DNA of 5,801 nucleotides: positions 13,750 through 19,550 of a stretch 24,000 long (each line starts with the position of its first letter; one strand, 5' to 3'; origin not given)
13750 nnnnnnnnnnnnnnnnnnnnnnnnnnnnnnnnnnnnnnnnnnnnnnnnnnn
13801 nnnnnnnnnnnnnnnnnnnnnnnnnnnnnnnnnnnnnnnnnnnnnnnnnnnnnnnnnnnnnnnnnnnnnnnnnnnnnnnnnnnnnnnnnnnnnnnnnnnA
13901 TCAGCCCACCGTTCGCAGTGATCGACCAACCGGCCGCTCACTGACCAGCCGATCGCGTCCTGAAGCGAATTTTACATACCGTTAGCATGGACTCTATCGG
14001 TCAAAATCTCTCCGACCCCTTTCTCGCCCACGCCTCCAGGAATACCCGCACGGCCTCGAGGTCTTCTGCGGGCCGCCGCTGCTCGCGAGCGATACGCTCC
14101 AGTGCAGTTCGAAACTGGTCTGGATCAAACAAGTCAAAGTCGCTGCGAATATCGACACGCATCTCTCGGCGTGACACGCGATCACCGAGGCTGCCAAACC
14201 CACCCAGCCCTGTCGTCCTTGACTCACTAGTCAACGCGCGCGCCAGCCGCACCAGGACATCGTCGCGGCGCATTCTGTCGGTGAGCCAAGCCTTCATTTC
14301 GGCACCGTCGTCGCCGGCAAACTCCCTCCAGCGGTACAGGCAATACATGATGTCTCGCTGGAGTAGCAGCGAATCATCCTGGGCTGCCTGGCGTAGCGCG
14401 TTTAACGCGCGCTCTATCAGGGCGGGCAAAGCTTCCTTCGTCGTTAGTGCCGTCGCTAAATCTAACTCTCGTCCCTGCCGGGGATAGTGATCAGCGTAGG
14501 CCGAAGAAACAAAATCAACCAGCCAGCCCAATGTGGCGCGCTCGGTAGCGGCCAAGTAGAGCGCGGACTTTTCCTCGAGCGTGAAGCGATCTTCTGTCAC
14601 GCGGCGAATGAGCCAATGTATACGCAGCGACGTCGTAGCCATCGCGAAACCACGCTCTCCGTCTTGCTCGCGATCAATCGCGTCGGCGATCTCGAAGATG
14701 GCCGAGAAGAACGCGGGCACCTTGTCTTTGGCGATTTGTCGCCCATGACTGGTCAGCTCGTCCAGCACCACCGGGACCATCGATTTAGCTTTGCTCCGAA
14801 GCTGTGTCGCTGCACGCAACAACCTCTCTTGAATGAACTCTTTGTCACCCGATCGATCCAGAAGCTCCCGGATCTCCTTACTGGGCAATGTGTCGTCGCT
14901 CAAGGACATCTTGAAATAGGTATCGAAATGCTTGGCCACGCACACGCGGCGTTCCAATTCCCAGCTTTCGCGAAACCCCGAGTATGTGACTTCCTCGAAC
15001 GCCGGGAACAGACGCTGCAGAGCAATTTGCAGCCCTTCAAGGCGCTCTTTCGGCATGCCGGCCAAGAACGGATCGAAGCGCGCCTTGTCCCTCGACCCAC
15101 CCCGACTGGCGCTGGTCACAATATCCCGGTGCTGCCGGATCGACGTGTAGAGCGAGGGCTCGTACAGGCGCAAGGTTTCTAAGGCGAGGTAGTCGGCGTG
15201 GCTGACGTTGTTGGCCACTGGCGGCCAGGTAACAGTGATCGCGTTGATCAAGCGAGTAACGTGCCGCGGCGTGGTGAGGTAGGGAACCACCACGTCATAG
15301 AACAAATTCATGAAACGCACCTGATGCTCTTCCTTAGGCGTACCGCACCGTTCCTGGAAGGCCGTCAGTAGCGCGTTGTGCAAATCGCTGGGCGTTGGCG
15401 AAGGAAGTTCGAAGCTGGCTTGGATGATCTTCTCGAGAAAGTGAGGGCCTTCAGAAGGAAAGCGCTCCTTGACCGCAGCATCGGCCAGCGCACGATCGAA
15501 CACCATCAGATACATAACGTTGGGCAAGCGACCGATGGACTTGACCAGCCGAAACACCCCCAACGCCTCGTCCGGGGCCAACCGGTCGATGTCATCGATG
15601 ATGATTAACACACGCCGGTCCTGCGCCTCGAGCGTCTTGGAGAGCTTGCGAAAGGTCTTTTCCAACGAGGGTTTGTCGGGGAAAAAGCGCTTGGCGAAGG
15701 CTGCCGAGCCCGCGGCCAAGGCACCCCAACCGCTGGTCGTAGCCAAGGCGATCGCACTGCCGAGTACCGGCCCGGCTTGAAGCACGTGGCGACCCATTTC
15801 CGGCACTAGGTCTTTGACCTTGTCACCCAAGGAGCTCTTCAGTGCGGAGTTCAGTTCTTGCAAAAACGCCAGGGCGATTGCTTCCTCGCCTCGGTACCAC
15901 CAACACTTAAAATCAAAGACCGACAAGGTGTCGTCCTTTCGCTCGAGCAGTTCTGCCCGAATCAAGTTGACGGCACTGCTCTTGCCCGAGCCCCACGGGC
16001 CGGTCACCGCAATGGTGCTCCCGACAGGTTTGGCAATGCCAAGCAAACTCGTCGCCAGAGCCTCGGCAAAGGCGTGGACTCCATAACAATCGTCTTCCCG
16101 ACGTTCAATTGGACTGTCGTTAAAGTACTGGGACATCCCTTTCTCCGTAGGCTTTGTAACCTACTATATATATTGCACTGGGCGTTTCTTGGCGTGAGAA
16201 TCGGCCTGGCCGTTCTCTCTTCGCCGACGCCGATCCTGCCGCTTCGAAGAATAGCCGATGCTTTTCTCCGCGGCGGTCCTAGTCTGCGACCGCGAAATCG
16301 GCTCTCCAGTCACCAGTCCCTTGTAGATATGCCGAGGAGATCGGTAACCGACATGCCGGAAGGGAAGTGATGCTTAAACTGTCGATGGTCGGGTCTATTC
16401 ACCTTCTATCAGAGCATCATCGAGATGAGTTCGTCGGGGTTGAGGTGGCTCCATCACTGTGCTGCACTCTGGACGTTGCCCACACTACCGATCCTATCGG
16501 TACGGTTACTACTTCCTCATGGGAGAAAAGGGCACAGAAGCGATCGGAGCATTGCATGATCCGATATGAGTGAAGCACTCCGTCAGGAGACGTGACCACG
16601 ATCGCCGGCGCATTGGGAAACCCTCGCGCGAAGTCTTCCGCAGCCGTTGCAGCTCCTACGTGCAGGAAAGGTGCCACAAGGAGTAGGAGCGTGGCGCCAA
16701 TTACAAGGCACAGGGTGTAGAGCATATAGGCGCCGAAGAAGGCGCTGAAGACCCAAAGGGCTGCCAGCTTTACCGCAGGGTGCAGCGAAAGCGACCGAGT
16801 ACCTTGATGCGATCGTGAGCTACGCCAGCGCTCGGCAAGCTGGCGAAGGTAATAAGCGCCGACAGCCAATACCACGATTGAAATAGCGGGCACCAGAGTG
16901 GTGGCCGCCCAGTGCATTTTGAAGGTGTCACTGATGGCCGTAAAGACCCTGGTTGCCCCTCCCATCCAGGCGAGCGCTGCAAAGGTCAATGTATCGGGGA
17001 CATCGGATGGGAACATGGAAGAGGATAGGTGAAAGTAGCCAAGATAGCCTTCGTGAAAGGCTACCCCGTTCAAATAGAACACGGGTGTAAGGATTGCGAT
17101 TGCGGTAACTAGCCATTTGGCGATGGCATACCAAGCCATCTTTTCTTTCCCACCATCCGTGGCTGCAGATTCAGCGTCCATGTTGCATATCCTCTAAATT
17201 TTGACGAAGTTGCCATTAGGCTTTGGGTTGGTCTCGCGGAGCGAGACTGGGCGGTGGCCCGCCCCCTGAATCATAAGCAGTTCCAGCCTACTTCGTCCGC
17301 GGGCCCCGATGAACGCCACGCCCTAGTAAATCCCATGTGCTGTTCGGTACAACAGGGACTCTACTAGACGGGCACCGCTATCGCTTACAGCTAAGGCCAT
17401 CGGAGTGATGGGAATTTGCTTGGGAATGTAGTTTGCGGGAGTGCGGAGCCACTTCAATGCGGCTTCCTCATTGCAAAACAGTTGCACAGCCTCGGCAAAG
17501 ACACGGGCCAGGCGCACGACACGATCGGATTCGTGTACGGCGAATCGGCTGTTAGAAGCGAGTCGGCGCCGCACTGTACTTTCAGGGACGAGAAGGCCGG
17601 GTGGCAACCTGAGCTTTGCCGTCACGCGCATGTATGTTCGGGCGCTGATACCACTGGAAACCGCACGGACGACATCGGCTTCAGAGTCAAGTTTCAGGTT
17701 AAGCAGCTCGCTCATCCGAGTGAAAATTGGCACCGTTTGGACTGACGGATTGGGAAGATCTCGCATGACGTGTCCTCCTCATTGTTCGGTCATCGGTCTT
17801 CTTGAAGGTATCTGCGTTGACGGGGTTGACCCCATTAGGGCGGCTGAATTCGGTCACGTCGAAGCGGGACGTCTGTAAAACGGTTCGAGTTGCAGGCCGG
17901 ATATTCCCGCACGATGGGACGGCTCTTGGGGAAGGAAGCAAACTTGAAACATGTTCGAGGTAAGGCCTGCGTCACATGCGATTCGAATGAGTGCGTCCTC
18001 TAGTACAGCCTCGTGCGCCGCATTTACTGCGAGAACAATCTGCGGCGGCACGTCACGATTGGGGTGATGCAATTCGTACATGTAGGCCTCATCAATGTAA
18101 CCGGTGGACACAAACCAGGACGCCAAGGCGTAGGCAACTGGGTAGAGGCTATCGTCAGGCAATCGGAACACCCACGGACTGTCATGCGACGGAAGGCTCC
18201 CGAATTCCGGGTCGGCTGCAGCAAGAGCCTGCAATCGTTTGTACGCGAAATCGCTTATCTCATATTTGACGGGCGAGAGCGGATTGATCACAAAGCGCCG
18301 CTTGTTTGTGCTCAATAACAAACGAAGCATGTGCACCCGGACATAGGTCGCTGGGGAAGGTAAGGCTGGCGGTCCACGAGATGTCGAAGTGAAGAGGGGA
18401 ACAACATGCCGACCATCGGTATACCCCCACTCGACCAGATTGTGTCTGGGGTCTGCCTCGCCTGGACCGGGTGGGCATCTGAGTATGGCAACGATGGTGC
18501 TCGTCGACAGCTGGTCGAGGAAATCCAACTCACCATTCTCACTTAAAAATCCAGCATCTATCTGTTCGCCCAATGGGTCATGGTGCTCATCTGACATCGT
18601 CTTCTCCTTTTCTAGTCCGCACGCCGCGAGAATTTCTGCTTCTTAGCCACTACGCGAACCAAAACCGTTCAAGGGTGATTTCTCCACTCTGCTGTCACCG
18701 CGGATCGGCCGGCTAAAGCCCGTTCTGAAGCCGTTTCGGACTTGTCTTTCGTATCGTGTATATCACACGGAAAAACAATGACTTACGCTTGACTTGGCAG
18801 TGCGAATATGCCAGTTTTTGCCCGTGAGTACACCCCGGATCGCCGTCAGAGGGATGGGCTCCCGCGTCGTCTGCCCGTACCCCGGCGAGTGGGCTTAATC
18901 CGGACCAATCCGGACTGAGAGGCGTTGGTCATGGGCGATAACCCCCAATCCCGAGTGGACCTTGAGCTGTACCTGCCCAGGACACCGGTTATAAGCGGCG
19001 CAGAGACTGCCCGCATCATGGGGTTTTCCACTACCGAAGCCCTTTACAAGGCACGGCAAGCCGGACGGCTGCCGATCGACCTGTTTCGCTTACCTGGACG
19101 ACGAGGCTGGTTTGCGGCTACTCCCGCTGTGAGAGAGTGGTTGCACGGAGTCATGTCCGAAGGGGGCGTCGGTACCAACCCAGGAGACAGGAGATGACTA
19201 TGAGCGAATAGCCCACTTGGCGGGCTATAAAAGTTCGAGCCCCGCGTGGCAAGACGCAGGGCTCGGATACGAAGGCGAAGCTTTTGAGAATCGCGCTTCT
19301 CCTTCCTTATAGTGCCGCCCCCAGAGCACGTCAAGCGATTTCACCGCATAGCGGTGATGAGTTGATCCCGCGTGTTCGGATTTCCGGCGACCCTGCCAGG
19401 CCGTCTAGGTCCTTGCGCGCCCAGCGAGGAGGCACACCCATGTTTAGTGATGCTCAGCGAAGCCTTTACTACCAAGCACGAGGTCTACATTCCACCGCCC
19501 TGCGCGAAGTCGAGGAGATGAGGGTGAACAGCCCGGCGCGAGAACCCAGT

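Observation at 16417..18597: ParS/MbcA-type antitoxin with no RES toxin, flanked instead by an SseB-like protein and a multi-TM protein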

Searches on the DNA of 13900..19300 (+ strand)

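Call 8: search_dna_similar(query=window:13900-19300:+, collection=plasmids, mode=near)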
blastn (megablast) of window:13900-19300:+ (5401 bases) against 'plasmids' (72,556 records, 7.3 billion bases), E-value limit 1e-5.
No match.

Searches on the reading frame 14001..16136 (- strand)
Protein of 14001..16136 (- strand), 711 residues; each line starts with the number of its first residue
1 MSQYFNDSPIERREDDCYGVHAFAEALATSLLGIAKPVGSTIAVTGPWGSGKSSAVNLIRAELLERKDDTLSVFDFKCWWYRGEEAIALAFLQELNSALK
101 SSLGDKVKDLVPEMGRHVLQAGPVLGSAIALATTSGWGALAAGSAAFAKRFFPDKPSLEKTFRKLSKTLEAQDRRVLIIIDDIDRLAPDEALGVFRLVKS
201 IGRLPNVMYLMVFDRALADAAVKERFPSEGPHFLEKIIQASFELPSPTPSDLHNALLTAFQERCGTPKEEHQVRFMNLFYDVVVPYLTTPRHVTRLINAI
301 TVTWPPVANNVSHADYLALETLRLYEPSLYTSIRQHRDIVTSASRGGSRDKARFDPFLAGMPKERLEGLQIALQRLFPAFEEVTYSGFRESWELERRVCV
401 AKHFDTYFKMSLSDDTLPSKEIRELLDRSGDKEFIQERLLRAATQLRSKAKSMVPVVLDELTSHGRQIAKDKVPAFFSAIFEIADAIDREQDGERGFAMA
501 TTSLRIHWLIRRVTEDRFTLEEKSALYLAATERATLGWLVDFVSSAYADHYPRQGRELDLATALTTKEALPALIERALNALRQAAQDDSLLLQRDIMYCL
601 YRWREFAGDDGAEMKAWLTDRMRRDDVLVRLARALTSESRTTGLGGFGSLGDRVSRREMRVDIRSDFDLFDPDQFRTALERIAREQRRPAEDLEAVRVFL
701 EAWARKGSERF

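Call 5: search_protein_families(library=pfam, proteins=[window:14001-16136:-], max_evalue=0.1)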
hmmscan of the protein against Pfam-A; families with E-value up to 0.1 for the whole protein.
window:14001-16136:- (711 aa): 9 families
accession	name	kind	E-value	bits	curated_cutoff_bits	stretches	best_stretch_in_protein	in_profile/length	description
PF07693.20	KAP_NTPase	-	3.5e-46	158.2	20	1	22-303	3-289/293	KAP family P-loop domain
PF13401.12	AAA_22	-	5.5e-10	40.1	27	1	42-195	8-104/130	AAA domain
PF13191.12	AAA_16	-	3e-05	25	32.6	1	33-190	18-148/167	AAA ATPase domain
PF05729.18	NACHT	-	0.00057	20.2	26.7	0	152-190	59-97/167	NACHT domain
PF00004.35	AAA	-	0.0087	16.9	21.2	0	159-190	43-73/131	ATPase family associated with various cellular activities (AAA)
PF25199.1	nSTAND_NTPase5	-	0.0091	16.3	34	0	39-70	41-72/145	Novel STAND NTPase 5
PF20693.3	YobI-ATPase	-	0.023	14.7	27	0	40-62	15-37/363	YobI-like P-loop NTPase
PF01935.23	DUF87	-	0.052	14.1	23.2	0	33-75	17-59/220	Helicase HerA, central domain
PF10923.14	BrxC_BrxD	-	0.067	12.5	22.2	0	19-67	29-77/414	BREX system ATP-binding protein BrxC/D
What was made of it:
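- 14001..16136 (-): Neighbour: PifA-like KAP P-loop NTPase (abortive-infection defence protein). It is separated from the membrane gene by 280 bp. Pfam KAP_NTPase 3.5e-46 (call 5).
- On PifA (neighbouring gene 14001-16136): KAP_NTPase 3.5e-46 (call 5).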

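Call 6: search_protein_families(library=padloc, proteins=[window:14001-16136:-], max_evalue=0.1)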
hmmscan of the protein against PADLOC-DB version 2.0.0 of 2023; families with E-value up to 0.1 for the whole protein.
window:14001-16136:- (711 aa): 9 families
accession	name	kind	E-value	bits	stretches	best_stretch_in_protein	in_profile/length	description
PDLC02361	PifA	-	2.1e-116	388.2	1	2-691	3-706/720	PifA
PDLC04959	PDC-S20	-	3.6e-14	51.1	1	39-337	40-360/464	-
PDLC02209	QatA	-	2.5e-12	44.2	2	34-110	28-104/646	-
PDLC02210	QatA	-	6.7e-12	42.7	2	28-100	21-92/593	-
PDLC04957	PDC-S20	-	7.5e-12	43.4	1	38-245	29-256/446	-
PDLC04958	PDC-S20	-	5.6e-07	27.2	1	37-219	26-220/458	-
PDLC04956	PDC-S20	-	9.4e-07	26.6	1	153-259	157-267/450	-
PDLC04140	mad8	-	0.001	16.7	1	39-84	27-68/314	mads_8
PDLC04135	mad3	-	0.0052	14.4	1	37-70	19-53/374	mads_3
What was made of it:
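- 14001..16136 (-): PADLOC PifA E 2.1e-116 over the full length (call 6).
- On PifA (neighbouring gene 14001-16136): PADLOC PDLC02361 E 2.1e-116, residues 2-691 of 711 (call 6).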

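Call 7: search_protein_families(library=ncbifam, proteins=[window:14001-16136:-], max_evalue=0.1)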
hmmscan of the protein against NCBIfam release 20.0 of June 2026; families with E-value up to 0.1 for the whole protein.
window:14001-16136:- (711 aa): 5 families
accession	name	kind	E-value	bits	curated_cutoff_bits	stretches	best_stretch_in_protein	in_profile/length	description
NF041923.1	QatA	equivalog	2.3e-13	49.7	600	2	36-112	30-106/628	Qat anti-phage system ATPase QatA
TIGR02928.1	TIGR02928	subfamily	3.5e-06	26.1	181.3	1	157-191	112-149/366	orc1/cdc6 family replication initiation protein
NF001625.0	PRK00411.1-3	equivalog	0.013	14.2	501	0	159-187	132-160/415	ORC1-type DNA replication protein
NF009067.0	PRK12402.1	equivalog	0.084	11.8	317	0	41-76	38-74/340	replication factor C small subunit 2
TIGR03873.1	F420-0_ABC_ATP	hypoth_equivalog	0.098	11.9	372.4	0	34-93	22-81/256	putative F420-0 ABC transporter ATP-binding protein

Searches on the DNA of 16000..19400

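Call 86: search_rna_families(source=window, start=16000, end=19400, threshold=evalue, max_evalue=1)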
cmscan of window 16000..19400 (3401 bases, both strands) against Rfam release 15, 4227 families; matches with E-value up to 1: 0.
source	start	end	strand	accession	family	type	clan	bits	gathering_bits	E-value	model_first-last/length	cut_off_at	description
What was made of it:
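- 17182..17322 (-): 141-bp spacer with two adjacent perfect hairpins/palindromes (17249-17264 and 17231-17247). Its 3' 106 nt travel with the membrane gene. No Rfam family (call 86).
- Tried and rejected: None in Rfam (call 86).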
